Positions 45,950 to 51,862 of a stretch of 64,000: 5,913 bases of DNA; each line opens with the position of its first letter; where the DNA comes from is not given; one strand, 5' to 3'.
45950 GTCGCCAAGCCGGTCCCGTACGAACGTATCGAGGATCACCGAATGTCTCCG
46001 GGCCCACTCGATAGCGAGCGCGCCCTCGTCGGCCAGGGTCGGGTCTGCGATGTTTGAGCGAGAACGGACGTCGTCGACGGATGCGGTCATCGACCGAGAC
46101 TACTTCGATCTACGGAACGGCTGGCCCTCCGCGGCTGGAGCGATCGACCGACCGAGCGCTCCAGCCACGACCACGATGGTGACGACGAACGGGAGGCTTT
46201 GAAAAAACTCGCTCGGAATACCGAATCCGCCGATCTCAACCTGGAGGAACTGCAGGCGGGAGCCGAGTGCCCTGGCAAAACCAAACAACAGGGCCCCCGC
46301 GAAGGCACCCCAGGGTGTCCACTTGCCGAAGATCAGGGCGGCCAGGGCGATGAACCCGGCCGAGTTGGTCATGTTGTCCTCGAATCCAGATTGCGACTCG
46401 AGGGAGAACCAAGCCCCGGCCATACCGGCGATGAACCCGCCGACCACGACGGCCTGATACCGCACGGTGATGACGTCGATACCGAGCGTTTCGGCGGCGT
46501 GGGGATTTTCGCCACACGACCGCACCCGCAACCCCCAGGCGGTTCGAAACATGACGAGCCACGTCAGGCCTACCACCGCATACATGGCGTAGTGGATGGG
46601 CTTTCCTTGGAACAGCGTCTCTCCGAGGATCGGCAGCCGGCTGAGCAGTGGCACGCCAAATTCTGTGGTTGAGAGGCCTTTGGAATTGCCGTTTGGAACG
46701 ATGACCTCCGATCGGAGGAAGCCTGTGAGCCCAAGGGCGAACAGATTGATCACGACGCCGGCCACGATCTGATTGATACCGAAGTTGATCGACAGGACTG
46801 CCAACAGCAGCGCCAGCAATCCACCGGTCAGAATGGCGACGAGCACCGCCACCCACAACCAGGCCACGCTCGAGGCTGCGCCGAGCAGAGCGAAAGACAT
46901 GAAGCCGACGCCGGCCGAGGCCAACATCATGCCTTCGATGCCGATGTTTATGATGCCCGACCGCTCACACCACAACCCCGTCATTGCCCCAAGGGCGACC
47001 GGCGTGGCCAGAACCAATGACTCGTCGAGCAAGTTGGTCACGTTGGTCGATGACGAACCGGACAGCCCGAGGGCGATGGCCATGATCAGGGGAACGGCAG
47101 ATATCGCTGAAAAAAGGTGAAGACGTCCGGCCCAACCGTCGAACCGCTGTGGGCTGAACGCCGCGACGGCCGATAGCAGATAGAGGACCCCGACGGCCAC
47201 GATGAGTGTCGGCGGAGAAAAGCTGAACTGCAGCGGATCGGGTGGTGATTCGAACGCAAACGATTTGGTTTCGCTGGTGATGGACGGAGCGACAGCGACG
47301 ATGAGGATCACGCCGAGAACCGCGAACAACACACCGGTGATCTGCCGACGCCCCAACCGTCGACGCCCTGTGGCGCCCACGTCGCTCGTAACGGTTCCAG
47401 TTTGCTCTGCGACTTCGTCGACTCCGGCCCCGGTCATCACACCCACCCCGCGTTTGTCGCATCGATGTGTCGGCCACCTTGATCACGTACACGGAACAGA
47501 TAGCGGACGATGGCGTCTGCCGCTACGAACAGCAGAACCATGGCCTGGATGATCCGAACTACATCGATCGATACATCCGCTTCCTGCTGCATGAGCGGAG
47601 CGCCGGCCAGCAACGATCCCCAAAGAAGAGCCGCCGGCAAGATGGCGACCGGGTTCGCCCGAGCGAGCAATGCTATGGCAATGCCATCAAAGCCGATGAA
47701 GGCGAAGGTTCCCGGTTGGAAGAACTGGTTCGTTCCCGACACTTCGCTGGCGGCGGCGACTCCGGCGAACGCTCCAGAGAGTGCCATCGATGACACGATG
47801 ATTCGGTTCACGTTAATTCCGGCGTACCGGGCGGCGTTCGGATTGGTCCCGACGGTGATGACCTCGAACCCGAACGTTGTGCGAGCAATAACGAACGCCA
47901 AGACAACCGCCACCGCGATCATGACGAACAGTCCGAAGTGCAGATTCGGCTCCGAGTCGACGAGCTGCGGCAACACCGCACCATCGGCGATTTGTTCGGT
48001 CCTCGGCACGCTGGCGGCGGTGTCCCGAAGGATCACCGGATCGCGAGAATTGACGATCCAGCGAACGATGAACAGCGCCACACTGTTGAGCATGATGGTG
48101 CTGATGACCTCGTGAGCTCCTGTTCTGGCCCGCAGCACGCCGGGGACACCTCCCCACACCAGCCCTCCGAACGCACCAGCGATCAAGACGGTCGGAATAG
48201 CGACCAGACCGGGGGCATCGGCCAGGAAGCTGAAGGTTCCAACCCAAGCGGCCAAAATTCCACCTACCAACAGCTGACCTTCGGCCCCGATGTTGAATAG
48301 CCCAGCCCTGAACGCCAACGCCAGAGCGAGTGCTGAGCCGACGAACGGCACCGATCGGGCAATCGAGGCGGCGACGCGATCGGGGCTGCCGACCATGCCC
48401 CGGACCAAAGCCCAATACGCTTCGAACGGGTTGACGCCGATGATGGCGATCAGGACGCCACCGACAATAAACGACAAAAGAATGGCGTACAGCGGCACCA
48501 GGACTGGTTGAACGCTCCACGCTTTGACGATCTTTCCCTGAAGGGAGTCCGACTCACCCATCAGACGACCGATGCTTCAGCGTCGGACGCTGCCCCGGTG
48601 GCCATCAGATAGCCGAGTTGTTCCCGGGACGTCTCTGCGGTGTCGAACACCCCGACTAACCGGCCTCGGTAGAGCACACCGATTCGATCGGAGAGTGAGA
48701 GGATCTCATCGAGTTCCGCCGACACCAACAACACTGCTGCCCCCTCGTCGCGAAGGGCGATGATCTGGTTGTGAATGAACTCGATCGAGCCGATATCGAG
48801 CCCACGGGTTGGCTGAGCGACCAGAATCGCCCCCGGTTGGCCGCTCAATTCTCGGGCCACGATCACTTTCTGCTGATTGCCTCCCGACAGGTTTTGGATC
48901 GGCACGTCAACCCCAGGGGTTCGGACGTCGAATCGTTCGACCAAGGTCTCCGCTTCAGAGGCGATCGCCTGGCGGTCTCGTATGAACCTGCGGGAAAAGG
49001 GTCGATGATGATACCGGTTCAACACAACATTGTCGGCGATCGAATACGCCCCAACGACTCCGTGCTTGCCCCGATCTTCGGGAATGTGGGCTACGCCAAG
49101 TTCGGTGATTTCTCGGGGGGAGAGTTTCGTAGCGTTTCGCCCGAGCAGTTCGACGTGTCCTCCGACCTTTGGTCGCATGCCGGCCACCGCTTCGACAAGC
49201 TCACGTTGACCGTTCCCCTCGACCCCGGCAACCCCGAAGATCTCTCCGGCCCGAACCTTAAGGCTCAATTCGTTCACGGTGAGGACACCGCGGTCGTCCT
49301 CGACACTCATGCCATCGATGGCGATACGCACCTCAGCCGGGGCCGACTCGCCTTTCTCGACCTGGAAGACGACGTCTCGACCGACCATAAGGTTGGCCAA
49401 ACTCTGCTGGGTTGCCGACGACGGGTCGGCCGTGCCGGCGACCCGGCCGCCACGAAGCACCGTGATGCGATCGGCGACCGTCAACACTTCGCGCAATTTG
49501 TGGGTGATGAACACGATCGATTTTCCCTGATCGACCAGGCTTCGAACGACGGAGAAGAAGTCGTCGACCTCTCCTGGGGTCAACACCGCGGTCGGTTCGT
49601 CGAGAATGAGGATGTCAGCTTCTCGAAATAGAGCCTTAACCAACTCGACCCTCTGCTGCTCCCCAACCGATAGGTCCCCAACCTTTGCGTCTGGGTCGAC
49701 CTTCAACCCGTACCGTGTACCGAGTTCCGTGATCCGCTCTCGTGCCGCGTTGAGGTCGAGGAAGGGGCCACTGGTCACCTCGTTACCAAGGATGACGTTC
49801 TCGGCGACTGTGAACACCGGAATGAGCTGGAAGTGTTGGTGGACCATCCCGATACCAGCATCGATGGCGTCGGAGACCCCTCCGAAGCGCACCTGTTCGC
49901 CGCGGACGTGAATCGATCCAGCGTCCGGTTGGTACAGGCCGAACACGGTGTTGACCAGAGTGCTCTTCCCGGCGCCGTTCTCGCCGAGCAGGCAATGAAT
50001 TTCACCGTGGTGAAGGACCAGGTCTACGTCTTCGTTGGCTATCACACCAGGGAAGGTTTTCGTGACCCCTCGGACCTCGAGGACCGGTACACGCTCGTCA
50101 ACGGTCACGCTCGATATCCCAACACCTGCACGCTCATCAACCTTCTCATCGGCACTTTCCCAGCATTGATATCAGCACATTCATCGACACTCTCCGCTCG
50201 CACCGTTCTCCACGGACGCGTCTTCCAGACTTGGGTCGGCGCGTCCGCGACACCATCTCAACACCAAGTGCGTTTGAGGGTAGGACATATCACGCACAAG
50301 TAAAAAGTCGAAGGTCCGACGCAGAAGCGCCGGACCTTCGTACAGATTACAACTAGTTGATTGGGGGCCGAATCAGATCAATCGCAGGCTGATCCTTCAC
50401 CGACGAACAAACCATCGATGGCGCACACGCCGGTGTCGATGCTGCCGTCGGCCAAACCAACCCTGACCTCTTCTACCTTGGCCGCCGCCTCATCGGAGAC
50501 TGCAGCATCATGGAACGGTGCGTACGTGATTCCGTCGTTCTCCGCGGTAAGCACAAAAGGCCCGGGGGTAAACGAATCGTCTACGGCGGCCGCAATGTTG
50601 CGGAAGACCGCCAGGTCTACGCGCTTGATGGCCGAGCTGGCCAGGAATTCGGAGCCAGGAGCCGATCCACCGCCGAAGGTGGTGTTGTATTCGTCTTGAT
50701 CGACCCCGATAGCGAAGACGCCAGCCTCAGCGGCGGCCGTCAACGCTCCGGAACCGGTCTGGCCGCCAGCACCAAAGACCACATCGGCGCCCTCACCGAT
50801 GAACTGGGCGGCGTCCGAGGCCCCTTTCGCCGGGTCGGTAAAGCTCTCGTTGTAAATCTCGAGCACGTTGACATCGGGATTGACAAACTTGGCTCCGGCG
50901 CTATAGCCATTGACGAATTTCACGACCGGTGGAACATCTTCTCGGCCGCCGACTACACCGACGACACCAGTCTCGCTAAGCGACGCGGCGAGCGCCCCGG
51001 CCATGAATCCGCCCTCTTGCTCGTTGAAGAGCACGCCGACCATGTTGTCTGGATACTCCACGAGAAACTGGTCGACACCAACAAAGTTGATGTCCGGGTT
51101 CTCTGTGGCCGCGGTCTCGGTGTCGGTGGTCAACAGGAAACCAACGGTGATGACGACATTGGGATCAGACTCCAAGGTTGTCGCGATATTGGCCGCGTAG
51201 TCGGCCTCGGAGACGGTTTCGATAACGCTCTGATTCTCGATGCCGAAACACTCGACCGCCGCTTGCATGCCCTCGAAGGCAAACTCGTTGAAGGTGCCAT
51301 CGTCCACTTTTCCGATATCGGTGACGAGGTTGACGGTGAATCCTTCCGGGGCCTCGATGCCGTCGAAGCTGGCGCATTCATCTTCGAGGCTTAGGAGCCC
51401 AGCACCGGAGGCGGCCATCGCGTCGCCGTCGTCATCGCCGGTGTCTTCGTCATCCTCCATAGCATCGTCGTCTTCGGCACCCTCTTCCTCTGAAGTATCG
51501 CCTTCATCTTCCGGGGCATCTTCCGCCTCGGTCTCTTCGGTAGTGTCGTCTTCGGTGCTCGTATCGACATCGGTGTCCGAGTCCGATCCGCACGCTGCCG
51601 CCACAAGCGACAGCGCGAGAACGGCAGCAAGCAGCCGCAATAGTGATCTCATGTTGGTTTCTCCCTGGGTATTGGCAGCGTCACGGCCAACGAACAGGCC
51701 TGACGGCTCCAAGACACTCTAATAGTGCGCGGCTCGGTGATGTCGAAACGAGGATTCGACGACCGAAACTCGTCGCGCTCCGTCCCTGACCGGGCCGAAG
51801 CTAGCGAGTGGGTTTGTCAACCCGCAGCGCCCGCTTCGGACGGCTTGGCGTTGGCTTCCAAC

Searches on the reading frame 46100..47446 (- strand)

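Call 44: search_protein_families(library=pfam, proteins=[window:46100-47446:-], max_evalue=0.00001)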
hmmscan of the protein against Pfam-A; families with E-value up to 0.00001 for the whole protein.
window:46100-47446:- (448 aa): 1 family
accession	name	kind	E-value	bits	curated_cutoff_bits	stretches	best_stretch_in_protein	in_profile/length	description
PF02653.21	BPD_transp_2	-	1.8e-37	129.4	26.8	1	140-426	2-268/269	Branched-chain amino acid transport system / permease component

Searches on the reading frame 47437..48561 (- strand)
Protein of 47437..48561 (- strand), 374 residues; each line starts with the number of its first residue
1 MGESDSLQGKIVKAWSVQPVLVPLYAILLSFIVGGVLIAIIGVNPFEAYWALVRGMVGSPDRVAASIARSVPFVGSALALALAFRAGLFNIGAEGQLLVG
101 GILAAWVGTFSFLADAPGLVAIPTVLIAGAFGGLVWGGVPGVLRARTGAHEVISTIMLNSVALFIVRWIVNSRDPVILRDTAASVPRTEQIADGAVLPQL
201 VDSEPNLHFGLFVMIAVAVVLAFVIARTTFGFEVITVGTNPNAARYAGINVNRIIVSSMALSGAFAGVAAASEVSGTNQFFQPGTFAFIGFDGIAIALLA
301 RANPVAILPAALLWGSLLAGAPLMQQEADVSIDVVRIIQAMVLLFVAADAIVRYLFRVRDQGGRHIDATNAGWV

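Call 44: search_protein_families(library=pfam, proteins=[window:47437-48561:-], max_evalue=0.00001)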
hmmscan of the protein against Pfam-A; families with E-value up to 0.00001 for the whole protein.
window:47437-48561:- (374 aa): 1 family
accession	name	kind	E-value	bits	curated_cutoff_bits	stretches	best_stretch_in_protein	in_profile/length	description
PF02653.21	BPD_transp_2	-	2.2e-36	125.8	26.8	1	66-346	5-268/269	Branched-chain amino acid transport system / permease component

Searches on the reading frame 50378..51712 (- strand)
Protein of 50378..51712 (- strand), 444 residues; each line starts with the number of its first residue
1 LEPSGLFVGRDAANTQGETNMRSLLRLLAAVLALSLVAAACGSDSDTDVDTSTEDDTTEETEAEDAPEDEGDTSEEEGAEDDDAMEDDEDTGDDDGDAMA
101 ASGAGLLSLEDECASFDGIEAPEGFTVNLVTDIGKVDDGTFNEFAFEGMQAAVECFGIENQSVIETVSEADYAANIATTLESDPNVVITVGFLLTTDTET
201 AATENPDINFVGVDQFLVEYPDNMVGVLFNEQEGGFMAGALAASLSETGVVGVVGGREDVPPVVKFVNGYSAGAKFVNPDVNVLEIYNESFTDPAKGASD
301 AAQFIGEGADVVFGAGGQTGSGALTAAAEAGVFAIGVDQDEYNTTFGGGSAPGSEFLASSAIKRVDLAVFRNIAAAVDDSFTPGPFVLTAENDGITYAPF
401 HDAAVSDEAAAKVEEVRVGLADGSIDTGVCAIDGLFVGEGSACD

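Call 44: search_protein_families(library=pfam, proteins=[window:50378-51712:-], max_evalue=0.00001)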
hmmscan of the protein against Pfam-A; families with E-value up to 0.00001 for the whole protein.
window:50378-51712:- (444 aa): 1 family
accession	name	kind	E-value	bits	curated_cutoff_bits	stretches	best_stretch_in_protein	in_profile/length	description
PF02608.20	Bmp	-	1.5e-40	139.5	24.1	1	129-369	5-238/301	ABC transporter substrate-binding protein PnrA-like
